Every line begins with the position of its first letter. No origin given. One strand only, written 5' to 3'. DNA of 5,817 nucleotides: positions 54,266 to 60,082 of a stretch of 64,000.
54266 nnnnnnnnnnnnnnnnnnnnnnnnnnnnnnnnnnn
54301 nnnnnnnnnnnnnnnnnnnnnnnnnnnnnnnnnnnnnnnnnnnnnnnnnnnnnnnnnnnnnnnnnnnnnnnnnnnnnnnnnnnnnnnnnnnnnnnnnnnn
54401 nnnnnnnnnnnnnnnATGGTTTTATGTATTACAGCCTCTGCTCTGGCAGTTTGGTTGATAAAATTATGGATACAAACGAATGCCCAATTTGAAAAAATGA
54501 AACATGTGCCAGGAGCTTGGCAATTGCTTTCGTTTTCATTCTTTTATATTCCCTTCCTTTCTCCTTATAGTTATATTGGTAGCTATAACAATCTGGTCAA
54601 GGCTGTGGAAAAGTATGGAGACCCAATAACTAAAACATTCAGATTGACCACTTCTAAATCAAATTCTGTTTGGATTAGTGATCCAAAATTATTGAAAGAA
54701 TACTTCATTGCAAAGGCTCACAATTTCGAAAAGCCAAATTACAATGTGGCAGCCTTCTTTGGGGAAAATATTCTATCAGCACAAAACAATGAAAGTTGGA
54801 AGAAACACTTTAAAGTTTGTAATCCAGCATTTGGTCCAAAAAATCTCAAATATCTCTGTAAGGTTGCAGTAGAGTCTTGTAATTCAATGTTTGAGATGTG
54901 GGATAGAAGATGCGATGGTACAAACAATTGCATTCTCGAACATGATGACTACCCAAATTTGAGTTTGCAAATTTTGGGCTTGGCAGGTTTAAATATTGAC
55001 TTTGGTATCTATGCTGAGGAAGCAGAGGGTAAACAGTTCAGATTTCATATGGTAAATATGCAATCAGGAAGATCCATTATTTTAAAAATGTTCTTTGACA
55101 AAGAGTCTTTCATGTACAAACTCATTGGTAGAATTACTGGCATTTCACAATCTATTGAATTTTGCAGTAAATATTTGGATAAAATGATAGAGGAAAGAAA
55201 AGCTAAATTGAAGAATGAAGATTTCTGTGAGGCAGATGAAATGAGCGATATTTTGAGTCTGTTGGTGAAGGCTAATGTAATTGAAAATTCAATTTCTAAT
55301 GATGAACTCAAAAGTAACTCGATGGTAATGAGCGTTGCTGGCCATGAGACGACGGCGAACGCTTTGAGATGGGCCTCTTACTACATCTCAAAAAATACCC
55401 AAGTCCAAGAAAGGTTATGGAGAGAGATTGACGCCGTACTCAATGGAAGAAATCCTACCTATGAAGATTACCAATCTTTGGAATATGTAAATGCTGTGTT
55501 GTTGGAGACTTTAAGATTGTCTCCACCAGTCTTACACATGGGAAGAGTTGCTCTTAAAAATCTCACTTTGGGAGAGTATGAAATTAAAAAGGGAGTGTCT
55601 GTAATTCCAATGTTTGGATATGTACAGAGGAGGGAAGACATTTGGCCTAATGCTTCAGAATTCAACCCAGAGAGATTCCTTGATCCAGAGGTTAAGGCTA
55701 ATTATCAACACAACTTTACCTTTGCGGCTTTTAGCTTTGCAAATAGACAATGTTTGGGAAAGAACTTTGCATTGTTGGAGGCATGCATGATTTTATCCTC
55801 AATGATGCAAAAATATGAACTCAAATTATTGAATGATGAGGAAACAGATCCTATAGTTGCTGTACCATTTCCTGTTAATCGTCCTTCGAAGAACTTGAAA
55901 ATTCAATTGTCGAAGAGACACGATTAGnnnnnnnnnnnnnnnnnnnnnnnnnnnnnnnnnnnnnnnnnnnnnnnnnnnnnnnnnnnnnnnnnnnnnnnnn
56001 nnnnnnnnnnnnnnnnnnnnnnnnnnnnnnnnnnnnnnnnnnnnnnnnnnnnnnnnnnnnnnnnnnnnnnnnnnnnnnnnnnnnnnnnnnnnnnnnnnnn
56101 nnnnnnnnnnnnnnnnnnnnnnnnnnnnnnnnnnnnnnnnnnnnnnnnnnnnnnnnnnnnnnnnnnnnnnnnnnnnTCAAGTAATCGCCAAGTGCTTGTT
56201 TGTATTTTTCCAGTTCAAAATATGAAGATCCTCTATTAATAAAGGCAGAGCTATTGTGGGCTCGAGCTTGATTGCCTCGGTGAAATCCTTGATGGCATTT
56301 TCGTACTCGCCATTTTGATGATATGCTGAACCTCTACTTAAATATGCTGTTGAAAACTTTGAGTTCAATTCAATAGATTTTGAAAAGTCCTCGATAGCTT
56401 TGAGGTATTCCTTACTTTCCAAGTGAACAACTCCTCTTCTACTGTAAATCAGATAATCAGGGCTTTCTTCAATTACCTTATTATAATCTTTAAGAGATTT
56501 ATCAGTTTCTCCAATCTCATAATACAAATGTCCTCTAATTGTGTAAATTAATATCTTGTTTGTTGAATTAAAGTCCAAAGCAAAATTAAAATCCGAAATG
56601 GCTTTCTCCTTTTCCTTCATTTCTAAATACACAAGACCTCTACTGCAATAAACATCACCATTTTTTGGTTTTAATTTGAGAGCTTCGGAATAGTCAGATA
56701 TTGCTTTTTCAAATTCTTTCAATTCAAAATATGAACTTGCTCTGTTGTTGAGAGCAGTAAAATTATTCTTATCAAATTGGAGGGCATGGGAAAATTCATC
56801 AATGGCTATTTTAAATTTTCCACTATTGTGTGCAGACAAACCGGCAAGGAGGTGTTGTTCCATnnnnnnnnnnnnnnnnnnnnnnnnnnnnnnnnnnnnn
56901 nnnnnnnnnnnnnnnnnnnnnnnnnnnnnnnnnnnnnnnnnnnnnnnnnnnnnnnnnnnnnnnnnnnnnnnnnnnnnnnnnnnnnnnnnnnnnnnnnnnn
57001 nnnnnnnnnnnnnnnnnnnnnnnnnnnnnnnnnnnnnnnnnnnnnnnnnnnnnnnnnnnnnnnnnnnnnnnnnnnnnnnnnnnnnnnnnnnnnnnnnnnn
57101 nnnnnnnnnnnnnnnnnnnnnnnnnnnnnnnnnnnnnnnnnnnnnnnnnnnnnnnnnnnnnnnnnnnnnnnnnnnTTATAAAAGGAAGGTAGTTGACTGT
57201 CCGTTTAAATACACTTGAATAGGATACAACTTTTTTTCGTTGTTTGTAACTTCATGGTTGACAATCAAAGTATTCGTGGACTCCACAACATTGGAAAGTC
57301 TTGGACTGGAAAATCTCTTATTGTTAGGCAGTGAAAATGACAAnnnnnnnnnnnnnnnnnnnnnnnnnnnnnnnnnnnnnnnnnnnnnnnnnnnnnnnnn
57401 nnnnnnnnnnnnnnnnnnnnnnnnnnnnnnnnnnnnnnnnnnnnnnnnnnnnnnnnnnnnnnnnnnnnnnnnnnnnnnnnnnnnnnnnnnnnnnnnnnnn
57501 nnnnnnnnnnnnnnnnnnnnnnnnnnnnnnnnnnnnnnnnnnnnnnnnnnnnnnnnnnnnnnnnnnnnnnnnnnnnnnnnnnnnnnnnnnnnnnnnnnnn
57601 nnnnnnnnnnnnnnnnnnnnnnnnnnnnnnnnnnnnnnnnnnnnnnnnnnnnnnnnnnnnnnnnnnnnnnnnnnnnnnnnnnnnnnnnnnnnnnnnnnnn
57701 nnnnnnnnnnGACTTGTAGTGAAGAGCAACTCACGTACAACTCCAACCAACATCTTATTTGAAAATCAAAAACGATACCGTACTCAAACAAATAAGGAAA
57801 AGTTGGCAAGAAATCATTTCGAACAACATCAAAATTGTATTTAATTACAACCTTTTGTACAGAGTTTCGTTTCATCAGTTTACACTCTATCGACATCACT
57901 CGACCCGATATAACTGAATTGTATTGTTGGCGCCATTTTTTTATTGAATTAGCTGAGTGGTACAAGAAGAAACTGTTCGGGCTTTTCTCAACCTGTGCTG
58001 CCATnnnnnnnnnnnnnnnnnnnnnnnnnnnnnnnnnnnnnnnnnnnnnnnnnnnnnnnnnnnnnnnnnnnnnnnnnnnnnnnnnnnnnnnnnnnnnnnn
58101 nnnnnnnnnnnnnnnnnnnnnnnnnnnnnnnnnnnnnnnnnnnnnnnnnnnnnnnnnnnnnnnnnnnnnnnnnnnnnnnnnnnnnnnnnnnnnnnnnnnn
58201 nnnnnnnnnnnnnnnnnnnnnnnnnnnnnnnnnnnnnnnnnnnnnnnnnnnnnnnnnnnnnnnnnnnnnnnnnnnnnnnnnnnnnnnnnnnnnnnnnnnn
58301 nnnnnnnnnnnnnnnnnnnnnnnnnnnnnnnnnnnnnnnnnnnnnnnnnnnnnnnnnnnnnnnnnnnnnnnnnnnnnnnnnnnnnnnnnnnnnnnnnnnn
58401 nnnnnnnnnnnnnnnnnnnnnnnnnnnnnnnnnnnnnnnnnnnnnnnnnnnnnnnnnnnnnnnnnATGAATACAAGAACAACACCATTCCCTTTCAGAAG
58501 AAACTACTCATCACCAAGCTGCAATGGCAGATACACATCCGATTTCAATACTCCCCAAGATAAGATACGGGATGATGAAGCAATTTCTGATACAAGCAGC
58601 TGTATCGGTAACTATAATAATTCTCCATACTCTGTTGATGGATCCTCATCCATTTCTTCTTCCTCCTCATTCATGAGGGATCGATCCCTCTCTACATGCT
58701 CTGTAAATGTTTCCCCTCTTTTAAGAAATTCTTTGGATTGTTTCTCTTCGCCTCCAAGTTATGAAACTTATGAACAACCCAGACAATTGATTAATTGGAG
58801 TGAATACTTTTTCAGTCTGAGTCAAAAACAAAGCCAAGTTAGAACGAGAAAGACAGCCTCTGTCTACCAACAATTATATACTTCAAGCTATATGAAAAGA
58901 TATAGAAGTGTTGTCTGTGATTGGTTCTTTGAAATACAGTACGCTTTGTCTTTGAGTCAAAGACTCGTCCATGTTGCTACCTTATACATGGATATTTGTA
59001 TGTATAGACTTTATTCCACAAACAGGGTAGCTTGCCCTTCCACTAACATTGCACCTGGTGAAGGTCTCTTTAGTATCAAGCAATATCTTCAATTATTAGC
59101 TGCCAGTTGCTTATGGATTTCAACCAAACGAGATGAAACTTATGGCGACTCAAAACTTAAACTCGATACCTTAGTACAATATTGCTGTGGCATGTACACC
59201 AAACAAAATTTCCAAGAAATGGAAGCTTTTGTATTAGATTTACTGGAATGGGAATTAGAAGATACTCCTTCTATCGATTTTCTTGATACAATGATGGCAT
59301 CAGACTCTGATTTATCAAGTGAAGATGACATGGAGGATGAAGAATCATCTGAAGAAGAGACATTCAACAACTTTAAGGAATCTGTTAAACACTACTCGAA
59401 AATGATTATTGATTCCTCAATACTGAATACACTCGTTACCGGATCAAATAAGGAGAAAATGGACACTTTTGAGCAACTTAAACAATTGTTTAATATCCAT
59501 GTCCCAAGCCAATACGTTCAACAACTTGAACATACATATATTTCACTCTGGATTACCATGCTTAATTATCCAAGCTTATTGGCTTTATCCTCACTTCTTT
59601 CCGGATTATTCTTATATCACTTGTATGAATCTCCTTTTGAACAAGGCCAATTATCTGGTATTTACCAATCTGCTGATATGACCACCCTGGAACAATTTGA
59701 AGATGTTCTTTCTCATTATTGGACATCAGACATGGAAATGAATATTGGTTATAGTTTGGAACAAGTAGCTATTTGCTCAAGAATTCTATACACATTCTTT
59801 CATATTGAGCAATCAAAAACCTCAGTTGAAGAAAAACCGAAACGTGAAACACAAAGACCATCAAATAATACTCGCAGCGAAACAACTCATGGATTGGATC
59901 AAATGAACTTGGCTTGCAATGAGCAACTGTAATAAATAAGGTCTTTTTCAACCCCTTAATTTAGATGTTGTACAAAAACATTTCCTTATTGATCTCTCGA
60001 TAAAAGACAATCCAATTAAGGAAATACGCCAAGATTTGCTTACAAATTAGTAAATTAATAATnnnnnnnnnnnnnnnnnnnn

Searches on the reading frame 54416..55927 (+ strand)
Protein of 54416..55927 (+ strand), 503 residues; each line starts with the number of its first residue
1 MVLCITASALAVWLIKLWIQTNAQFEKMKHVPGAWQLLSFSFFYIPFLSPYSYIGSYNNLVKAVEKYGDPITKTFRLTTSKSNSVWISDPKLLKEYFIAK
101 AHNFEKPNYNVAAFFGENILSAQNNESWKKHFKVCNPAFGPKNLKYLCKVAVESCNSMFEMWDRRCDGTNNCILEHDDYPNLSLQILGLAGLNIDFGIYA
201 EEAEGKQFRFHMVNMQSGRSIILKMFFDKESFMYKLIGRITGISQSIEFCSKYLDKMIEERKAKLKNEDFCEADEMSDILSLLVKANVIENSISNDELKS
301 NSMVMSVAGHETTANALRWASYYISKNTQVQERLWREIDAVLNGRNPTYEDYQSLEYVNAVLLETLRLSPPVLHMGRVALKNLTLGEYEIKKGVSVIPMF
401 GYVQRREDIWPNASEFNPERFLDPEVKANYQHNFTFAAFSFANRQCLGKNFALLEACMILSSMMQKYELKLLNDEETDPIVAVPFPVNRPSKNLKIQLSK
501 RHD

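Call 11: search_protein_families(library=pfam, proteins=[window:54416-55927:+], max_evalue=0.01)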
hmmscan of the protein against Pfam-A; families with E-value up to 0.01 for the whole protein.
window:54416-55927:+ (503 aa): 1 family
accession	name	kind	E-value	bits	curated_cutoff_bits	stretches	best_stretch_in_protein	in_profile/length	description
PF00067.27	p450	-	1.3e-72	245.5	22.8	1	57-495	19-459/462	Cytochrome P450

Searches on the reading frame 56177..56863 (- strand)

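Call 11: search_protein_families(library=pfam, proteins=[window:56177-56863:-], max_evalue=0.01)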
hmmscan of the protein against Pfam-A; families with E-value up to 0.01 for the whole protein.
window:56177-56863:- (228 aa): 27 families (the best 25 are shown)
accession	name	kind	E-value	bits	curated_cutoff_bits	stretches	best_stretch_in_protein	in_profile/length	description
PF00515.34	TPR_1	-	3.2e-49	163.2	27.8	5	37-68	3-34/34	Tetratricopeptide repeat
PF07719.23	TPR_2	-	4.6e-39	129.7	27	4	37-68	3-34/34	Tetratricopeptide repeat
PF13414.12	TPR_11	-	5.8e-34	116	26.8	5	44-82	3-41/42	TPR repeat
PF13181.12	TPR_8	-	8.9e-33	110.1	25.7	3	172-203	2-33/34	Tetratricopeptide repeat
PF13431.12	TPR_17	-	1.3e-19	69.2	24.4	2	58-89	2-33/34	Tetratricopeptide repeat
PF13432.12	TPR_16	-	9.1e-17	61.6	32.7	4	6-68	2-64/65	Tetratricopeptide repeat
PF13424.12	TPR_12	-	2e-16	60.4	30.1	3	36-96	4-72/77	Tetratricopeptide repeat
PF13371.12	TPR_9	-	8.3e-13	48.6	35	2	147-203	5-61/73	Tetratricopeptide repeat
PF25575.1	TPR_BSK1_C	-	4e-12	46.5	42.2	2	39-101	46-109/118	Serine/threonine-protein kinase BSK1-like, TPR repeats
PF13428.12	TPR_14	-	5.7e-12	45.5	23.5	0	173-203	3-33/44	Tetratricopeptide repeat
PF13174.12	TPR_6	-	5.8e-12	45.9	26.3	0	113-136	9-32/33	Tetratricopeptide repeat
PF14559.12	TPR_19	-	2.3e-07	31.5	25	0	46-89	2-45/68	Tetratricopeptide repeat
PF24575.1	TPR_Slam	-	3.5e-07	31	35.2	0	99-137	42-80/104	Surface lipoprotein assembly modifier, N-terminal TPR repeats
PF10516.15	SHNi-TPR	-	4.8e-07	29.6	21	0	51-67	17-33/38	SHNi-TPR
PF25062.1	ARM_TT21_N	-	3.8e-06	27.2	40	1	35-138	100-202/222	Tetratricopeptide repeat protein 21 N-terminal ARM repeat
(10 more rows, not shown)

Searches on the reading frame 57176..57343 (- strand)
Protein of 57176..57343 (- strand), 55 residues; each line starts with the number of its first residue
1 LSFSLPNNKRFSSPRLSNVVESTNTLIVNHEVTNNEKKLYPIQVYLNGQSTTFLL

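Call 11: search_protein_families(library=pfam, proteins=[window:57176-57343:-], max_evalue=0.01)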
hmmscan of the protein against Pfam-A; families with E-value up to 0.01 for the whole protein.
window:57176-57343:- (55 aa): 0 families

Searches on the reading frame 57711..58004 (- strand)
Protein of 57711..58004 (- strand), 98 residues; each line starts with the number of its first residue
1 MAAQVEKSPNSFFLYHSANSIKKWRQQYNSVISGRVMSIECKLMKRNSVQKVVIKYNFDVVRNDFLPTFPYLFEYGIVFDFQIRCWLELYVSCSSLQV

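Call 76: predict_structure(protein=window:57711-58004:-)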
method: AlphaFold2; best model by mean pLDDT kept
length: 98 residues; sequences in the alignment: 1
mean_pLDDT: 41.3   pTM: 0.33
mean pLDDT of the five models: 41.3, 36.7, 34.3, 33.5, 31.9
residues with pLDDT >= 90: 0; 70-90: 0; 50-70: 11; < 50: 87
segments of 3 or more residues with pLDDT < 50: 1-13, 16-40, 43-47, 49-52, 59-98
pLDDT, mean of each block of 10 residues (from residue 1): 44 46 41 39 48 51 41 36 35 31
secondary structure, 60 per line:
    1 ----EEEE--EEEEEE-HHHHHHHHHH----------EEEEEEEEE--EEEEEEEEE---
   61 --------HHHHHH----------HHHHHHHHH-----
elements in order: E5-8 E11-16 H18-27 E38-46 E49-57 H69-74 H85-93

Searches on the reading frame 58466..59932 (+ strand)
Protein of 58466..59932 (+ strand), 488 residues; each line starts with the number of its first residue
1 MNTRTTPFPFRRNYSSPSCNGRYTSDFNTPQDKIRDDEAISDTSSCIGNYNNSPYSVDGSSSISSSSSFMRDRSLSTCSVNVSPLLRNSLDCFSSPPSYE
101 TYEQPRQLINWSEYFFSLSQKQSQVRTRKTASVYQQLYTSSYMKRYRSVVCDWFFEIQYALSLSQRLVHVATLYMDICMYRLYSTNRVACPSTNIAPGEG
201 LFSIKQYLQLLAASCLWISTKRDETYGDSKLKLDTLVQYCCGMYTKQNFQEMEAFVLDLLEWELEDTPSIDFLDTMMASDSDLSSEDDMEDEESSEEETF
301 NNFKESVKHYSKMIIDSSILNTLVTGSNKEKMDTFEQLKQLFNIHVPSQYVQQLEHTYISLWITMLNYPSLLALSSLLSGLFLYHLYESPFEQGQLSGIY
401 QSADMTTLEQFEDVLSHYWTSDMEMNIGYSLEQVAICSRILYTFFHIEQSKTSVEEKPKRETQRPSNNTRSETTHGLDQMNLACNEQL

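Call 11: search_protein_families(library=pfam, proteins=[window:58466-59932:+], max_evalue=0.01)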
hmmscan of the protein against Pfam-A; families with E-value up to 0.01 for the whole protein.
window:58466-59932:+ (488 aa): 1 family
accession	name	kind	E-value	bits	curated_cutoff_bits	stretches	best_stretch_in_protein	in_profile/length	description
PF00134.28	Cyclin_N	-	2.1e-14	53.7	23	1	127-264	13-126/127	Cyclin, N-terminal domain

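Call 12: find_homologous_proteins(query=window:58466-59932:+)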
Query window:58466-59932:+ (488 aa): 3 proteins with E <= 0.001 among 4811 candidates.
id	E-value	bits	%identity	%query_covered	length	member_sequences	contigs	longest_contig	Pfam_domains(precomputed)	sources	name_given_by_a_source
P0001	0.0e+0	1097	100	100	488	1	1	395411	PF00134.29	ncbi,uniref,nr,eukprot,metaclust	ncbi:cyclin box fold domain-containing protein [Naegleria gruberi]|uniref:Cyclin box fold domain-con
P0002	2.4e-159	549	56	81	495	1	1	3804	PF00134.29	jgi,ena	-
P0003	4.3e-155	535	56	97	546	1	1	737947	PF00134.29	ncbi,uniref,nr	ncbi:hypothetical protein C9374_000953 [Naegleria lovaniensis]|uniref:Cyclin-like domain-containing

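Call 13: find_encoding_contigs(protein=P0001, flank=6000, max_places=3)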
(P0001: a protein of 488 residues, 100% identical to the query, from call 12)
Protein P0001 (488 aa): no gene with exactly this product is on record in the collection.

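Call 14: find_encoding_contigs(protein=P0003, flank=8000, max_places=3)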
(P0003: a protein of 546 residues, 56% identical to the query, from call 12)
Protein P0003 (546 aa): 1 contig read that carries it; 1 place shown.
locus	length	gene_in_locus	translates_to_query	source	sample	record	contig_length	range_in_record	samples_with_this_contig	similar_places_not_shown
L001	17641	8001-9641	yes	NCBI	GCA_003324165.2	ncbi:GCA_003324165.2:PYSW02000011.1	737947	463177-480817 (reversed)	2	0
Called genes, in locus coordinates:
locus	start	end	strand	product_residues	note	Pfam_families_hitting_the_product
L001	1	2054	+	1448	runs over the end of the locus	PF03372:Exo_endo_phos, PF00078:RVT_1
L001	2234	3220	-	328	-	PF12895:ANAPC3 (faint), PF00515:TPR_1 (faint), PF07719:TPR_2 (faint), PF13174:TPR_6 (faint), PF13424:TPR_12 (faint), PF13428:TPR_14 (faint), PF13371:TPR_9 (faint)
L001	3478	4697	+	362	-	-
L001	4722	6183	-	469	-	PF25390:WD40_RLD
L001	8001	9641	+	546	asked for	PF00134:Cyclin_N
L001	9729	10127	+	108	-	PF03647:Tmemb_14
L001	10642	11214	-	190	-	-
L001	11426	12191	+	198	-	PF15665:FAM184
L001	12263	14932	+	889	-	PF12329:TMF_DNA_bd (weak)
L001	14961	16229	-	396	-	PF04193:PQ-loop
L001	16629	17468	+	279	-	PF00226:DnaJ, PF01556:DnaJ_C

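Call 15: find_encoding_contigs(protein=P0002, flank=8000, max_places=3)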
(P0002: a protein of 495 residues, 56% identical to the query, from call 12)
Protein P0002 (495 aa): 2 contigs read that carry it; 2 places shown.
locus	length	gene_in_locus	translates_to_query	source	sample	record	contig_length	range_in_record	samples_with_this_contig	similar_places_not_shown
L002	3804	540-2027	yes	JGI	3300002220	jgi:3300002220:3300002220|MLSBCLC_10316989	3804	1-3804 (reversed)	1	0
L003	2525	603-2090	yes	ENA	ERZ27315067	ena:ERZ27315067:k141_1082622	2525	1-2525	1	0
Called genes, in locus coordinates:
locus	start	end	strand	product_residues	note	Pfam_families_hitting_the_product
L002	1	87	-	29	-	?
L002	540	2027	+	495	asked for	PF00134:Cyclin_N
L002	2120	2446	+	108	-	PF03647:Tmemb_14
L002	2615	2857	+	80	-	PF15665:FAM184 (weak)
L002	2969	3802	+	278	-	?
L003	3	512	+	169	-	?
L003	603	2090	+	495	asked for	PF00134:Cyclin_N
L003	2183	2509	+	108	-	PF03647:Tmemb_14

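Call 50: search_solved_structures(query=window:58466-59932:+, max_evalue=0.01)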
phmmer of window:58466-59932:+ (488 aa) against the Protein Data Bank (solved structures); distinct sequences matched with E-value up to 0.01: 0.

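Call 54: find_homologous_proteins(query=A1, max_evalue=0.00001)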
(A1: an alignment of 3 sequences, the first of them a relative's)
Query A1 (3 sequences) (488 aa, profile of the alignment): 3 proteins with E <= 0.00001 among 5613 candidates.
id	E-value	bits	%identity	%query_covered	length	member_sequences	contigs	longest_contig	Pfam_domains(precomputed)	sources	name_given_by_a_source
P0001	8.6e-285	963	100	100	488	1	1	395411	PF00134.29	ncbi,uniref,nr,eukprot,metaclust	ncbi:cyclin box fold domain-containing protein [Naegleria gruberi]|uniref:Cyclin box fold domain-con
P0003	1.3e-278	943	56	97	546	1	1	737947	PF00134.29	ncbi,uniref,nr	ncbi:hypothetical protein C9374_000953 [Naegleria lovaniensis]|uniref:Cyclin-like domain-containing 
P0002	1.4e-276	936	56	81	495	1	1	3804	PF00134.29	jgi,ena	-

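Call 55: find_related_loci(query=A1, collection=metagenome_contigs, flank=4000)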
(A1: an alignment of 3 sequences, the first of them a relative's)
Query A1 (488 aa) in metagenome_contigs; peptide patterns used: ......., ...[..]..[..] (x = any residue, [..] = any of these).
462 stretches matched a pattern, but none encodes a relative of the query by tblastn (E <= 1e-3).
